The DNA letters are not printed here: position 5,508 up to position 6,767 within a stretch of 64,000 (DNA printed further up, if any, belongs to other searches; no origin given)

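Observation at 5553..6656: Low-GC PD-(D/E)xK-type gene sits where P2 baseplate genes V and W should be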

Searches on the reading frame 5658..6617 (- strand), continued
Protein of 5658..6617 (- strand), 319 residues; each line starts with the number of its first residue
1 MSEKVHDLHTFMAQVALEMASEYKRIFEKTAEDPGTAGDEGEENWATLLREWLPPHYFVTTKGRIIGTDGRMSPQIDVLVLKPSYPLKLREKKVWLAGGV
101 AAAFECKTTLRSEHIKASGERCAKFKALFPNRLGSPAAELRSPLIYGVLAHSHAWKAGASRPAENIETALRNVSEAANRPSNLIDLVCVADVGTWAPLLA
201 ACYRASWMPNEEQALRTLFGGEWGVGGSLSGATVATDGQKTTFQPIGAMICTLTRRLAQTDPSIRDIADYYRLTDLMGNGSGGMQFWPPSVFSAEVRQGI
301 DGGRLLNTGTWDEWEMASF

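Call 55: predict_structure(alignment_id=A3)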
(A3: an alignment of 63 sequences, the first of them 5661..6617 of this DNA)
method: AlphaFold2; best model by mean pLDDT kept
length: 319 residues; sequences in the alignment: 63
mean_pLDDT: 96.1   pTM: 0.93
mean pLDDT of the five models: 96.1, 95.7, 94.7, 94.5, 93.7
residues with pLDDT >= 90: 306; 70-90: 11; 50-70: 1; < 50: 1
segments of 3 or more residues with pLDDT < 50: none
pLDDT, mean of each block of 10 residues (from residue 1): 88 98 95 94 98 98 97 98 97 97 98 98 98 95 98 95 97 96 98 97 97 98 97 96 98 97 97 96 96 98 91 85
secondary structure, 60 per line:
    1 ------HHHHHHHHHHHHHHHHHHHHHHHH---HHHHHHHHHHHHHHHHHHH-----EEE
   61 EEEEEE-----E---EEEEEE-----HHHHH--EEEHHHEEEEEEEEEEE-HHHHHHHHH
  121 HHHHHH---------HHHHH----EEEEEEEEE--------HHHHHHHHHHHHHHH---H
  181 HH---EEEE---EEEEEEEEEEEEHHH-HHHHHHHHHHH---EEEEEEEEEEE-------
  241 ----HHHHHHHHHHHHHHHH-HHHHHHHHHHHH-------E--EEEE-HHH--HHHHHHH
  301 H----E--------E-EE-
elements in order: H7-30 H34-52 E58-66 E76-81 H87-91 E94-96 E100-110 H112-126 H136-140 E145-153 H162-176 E186-189 E193-204 H209-219 E223-233 H245-260 H262-273 E284-287 H294-301

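Call 57: fold_search(model_id=the predicted structure, library=pdb)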
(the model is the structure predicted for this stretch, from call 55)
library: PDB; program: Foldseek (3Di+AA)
matches with E <= 10: 155; with E <= 0.001: 14
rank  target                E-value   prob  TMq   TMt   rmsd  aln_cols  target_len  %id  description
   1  6q1h_A                4.0e-12  1.00  0.51  0.66   9.0       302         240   18  Structure of P. aeruginosa ATCC27853 NucC, cAAA-bound form (released 2019-12-25)
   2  6q1h_G                5.3e-12  1.00  0.48  0.62   4.9       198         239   24  Structure of P. aeruginosa ATCC27853 NucC, cAAA-bound form (released 2019-12-25)
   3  6p7p_C                9.7e-12  1.00  0.47  0.61   5.3       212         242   21  Structure of E. coli MS115-1 NucC, cAAA-bound form (released 2019-12-25)
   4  6p7p_B                1.2e-11  1.00  0.41  0.54   5.1       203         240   22  Structure of E. coli MS115-1 NucC, cAAA-bound form (released 2019-12-25)
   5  6uxf                  1.6e-11  1.00  0.45  0.58   5.1       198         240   21  Structure of V. metoecus NucC, hexamer form (released 2019-12-25)
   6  7zgw_F                2.0e-11  1.00  0.43  0.58   4.1       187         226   16  Serratia NucC apo form (released 2022-10-26)
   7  7zgv_A                2.7e-11  1.00  0.47  0.59   5.7       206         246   17  Serratia NucC bound to cA3 (released 2022-10-26)
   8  7zgw_C                3.0e-11  1.00  0.46  0.64   3.7       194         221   16  Serratia NucC apo form (released 2022-10-26)
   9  7zgw_D                4.3e-11  1.00  0.43  0.58   4.4       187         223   16  Serratia NucC apo form (released 2022-10-26)
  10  6p7p_A                4.6e-11  1.00  0.47  0.61   4.9       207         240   21  Structure of E. coli MS115-1 NucC, cAAA-bound form (released 2019-12-25)
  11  7zgw_B                7.4e-11  1.00  0.45  0.58   5.6       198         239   18  Serratia NucC apo form (released 2022-10-26)
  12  7zgw_A                2.3e-10  1.00  0.47  0.61   3.9       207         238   17  Serratia NucC apo form (released 2022-10-26)
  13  6uxg_A                2.5e-10  1.00  0.37  0.49   8.0       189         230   22  Structure of V. metoecus NucC, trimer form (released 2019-12-25)
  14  6p7o                  2.6e-10  1.00  0.38  0.53   6.8       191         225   22  Structure of E. coli MS115-1 NucC, Apo form (released 2019-12-25)
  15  6mag_A                2.0e-02  0.92  0.28  0.31   8.1       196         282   14  native BbvCI B2 dimer in space group C222 (released 2018-11-14)
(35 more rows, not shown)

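Call 58: find_related_loci(query=A3, collection=genome_contigs, flank=8000)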
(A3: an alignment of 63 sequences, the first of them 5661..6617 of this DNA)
Query A3 (319 aa) in genome_contigs; peptide patterns used: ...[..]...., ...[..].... (x = any residue, [..] = any of these).
359 stretches matched a pattern; 205 encode a relative of the query (tblastn E <= 1e-3); the best 80 are kept; 80 distinct loci.
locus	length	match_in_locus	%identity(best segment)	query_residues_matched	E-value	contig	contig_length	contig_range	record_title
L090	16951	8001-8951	63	1-317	2e-134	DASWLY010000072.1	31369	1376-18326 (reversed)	MAG TPA_asm: Allosphingosinicella sp. isolate SMAG_U3373 k141_566956, whole genome shotgun sequence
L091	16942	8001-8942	64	1-317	4e-134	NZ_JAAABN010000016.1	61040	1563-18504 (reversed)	Acetobacter sicerae strain LMG 1531 contig00016, whole genome shotgun sequence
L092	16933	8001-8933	63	1-314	1e-132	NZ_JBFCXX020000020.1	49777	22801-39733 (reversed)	Acetobacter fabarum strain LX16 NODE_20_length_49777_cov_33.339557, whole genome shotgun sequence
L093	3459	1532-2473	63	1-316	7e-137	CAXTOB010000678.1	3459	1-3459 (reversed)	MAG TPA_asm: uncultured Acetobacteraceae bacterium isolate public_SRR14722165_metawrap_bin.2 genome assembly, contig: pu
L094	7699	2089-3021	63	1-314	1e-132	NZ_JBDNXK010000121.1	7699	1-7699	MAG: Acetobacter sp. isolate WK045_bin.3 NODE_1510_length_7699_cov_9.215201, whole genome shotgun sequence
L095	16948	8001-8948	62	1-316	3e-131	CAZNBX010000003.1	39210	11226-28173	MAG TPA_asm: uncultured Novosphingobium sp. isolate SRP278252_co2_759 genome assembly, contig: NODE_1913_length_39210_co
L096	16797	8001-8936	60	5-316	9e-131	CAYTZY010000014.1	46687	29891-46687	MAG TPA_asm: uncultured Caulobacter sp. isolate binchicken_co242_270 genome assembly, contig: NODE_1547_length_46687_cov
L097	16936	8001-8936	58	5-316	3e-120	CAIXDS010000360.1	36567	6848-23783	MAG: uncultured Acetobacteraceae bacterium isolate B12_bin-0097 genome assembly, contig: bin-0097:360/410, whole genome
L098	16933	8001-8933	57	6-316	1e-119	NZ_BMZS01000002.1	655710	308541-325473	Thalassobaculum fulvum strain KCTC 42651 sequence02, whole genome shotgun sequence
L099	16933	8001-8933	57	6-319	1e-118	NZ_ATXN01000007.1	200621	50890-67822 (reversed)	Brevundimonas naejangsanensis DSM 23858 H556DRAFT_scaffold00006.6_C, whole genome shotgun sequence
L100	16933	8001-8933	56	6-317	2e-116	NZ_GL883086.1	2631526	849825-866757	Brevundimonas diminuta ATCC 11568 BDIM_scaffold00005, whole genome shotgun sequence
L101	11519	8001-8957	54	1-319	3e-114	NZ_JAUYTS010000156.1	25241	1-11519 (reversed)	MAG: Falsiroseomonas sp. isolate C8_maxbin.050 C8_k141_109841, whole genome shotgun sequence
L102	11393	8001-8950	61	2-317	1e-113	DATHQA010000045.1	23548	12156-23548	MAG TPA_asm: Rhizomicrobium sp. isolate SMAG_U12726 k141_2075978, whole genome shotgun sequence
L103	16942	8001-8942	54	1-314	3e-110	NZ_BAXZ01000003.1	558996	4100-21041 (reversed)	Paraburkholderia acidipaludis NBRC 101816, whole genome shotgun sequence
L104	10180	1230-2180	53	1-316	9e-110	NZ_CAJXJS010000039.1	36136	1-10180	MAG: uncultured Devosia sp. isolate SRR6201692_bin.23_MetaBAT_v2.12.1_MAG, whole genome shotgun sequence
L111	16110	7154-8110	50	3-316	2e-95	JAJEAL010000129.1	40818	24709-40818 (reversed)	MAG: Candidatus Poribacteria bacterium isolate jk18x7bins.5 k141_406754, whole genome shotgun sequence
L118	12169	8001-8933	48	3-319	5e-91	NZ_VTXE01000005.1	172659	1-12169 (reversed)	Vibrio sp. 99-8-1 scaffold_4, whole genome shotgun sequence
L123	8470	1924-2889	46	3-319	8e-90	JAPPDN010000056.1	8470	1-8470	MAG: Candidatus Poribacteria bacterium isolate IRC4_bin_27 NODE_4082_length_8470_cov_5.48235, whole genome shotgun seque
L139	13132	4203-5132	45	3-315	2e-84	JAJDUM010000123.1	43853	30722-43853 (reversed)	MAG: Candidatus Poribacteria bacterium isolate jk18x1bzbins.78 k141_446226, whole genome shotgun sequence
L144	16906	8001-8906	46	3-314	3e-83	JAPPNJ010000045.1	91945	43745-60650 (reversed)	MAG: Candidatus Poribacteria bacterium isolate RHO3_bin_69 NODE_587_length_91945_cov_15.691980, whole genome shotgun seq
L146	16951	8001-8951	48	3-316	2e-83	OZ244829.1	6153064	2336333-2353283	MAG: Candidatus Poribacteria bacterium isolate f10cb695-1b13-44a5-8b8c-8d396a4a49c1 genome assembly, chromosome: 1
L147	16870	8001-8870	48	6-300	3e-83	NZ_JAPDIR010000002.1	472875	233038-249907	Sphingomonas sp. CBMAI 2297 NODE_2_length_472875_cov_60.911522, whole genome shotgun sequence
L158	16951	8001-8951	44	3-317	3e-81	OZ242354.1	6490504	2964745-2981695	MAG: Candidatus Poribacteria bacterium isolate 342ba744-3869-4f81-a489-a0f16b16fbc4 genome assembly, chromosome: 1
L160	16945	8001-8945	47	2-315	5e-81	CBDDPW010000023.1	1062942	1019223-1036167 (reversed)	MAG: Candidatus Poribacteria bacterium isolate 3f36937d-8c17-4172-b0cd-efb7b76609bb genome assembly, contig: contig_23,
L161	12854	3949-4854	45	3-314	7e-81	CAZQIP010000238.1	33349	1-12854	MAG TPA_asm: uncultured bacterium isolate SRP338948_co1_32 genome assembly, contig: k141_457181, whole genome shotgun se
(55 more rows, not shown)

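Call 60: search_protein_families(library=pfam, proteins=[L160:10497-13481:+, L111:2755-5721:+, L161:9528-9902:+, L160:9337-10488:+, L092:7229-7798:-, L158:2601-3773:+, L139:2862-4148:+, L123:4153-5154:+, L144:13804-16491:+, L146:581-2578:+], max_evalue=0.001)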
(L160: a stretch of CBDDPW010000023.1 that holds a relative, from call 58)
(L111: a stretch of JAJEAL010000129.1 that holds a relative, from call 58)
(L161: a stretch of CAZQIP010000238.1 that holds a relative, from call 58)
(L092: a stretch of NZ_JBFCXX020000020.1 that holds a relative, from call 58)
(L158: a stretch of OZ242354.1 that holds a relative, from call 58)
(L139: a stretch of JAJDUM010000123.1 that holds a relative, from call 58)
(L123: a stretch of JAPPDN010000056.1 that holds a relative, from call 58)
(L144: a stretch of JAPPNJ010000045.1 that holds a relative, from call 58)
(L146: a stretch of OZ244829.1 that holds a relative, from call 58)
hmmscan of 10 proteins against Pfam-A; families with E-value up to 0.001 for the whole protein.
L160:10497-13481:+ (994 aa): 1 family
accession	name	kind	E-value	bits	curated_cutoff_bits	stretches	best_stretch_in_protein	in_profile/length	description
PF04851.21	ResIII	-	2e-07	31.5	22.5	1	166-316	24-141/164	Type III restriction enzyme, res subunit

L111:2755-5721:+ (988 aa): 1 family
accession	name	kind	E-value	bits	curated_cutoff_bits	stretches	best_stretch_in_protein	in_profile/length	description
PF01555.25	N6_N4_Mtase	-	1.4e-33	117.1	26.7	1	188-513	1-219/221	DNA methylase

L161:9528-9902:+ (124 aa): 0 families

L160:9337-10488:+ (383 aa): 1 family
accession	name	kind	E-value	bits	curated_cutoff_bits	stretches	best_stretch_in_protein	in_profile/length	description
PF12207.13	DUF3600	-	0.0008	19.8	26.5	0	61-98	21-57/160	Domain of unknown function (DUF3600)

L092:7229-7798:- (189 aa): 4 families
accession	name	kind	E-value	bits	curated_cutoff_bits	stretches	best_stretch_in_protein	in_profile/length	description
PF00239.26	Resolvase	-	4.2e-40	137.6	23.3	1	4-139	2-144/145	Resolvase, N terminal domain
PF02796.21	HTH_7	-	1.5e-10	41.5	23.8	1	142-182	1-40/45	Helix-turn-helix domain of resolvase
PF13384.12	HTH_23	-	8.4e-05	22.7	24.6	1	163-186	17-40/50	Homeodomain-like domain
PF08279.18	HTH_11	-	0.00069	19.9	25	0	150-186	1-38/55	HTH domain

L158:2601-3773:+ (390 aa): 5 families
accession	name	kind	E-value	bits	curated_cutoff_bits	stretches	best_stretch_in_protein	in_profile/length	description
PF06114.19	Peptidase_M78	-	2.1e-21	76.4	22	1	177-295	2-121/123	IrrE N-terminal-like domain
PF01381.28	HTH_3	-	4e-12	46.4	23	1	18-71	1-54/55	Helix-turn-helix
PF13560.12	HTH_31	-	1e-07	32.6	27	1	19-68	7-57/64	Helix-turn-helix domain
PF12844.13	HTH_19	-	2.2e-06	27.9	30.2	1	18-63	4-49/64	Helix-turn-helix domain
PF13936.12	HTH_38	-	0.0003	20.9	27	0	25-45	19-39/44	Helix-turn-helix domain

L139:2862-4148:+ (428 aa): 4 families
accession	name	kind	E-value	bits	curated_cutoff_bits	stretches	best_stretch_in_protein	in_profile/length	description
PF13175.12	AAA_15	-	5.5e-24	85.9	32.1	2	287-370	285-373/374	AAA ATPase domain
PF13304.12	AAA_21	-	2.7e-23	83.9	27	2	269-371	220-303/304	AAA domain, putative AbiEii toxin, Type IV TA system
PF02463.25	SMC_N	-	9.4e-05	22.4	40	1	1-77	1-83/220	RecF/RecN/SMC N terminal domain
PF13476.12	AAA_23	-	0.00063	20.9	27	0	5-43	2-40/201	AAA domain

L123:4153-5154:+ (333 aa): 1 family
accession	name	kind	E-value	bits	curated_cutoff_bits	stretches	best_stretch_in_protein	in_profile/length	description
PF04851.21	ResIII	-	1.5e-07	31.9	22.5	1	129-308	20-139/164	Type III restriction enzyme, res subunit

L144:13804-16491:+ (895 aa): 5 families
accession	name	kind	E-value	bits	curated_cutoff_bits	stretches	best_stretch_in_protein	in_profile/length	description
PF00488.27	MutS_V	-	2.8e-86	288.8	30.2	1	625-813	2-188/188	MutS domain V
PF05192.23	MutS_III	-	2.2e-51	175.4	34.1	1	281-571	2-194/194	MutS domain III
PF01624.25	MutS_I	-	1.9e-37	128.3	20.6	1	11-124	3-111/113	MutS domain I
PF05188.22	MutS_II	-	4.9e-33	114.8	25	1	134-263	1-132/133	MutS domain II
PF05190.23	MutS_IV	-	5e-33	113.7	22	1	440-531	1-92/92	MutS family domain IV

L146:581-2578:+ (665 aa): 4 families
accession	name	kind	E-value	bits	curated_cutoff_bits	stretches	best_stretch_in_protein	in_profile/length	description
PF00152.25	tRNA-synt_2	-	8.4e-114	380.2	25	1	198-635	1-308/308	tRNA synthetases class II (D, K and N)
PF02938.19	GAD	-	3.3e-29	101.4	23.4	1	389-482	1-95/95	GAD domain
PF01336.31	tRNA_anti-codon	-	2.6e-14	53.4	27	1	23-86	2-63/75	OB-fold nucleic acid binding domain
PF01409.25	tRNA-synt_2d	-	0.00062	19.7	19.8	0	286-340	101-157/246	tRNA synthetases class II core domain (F)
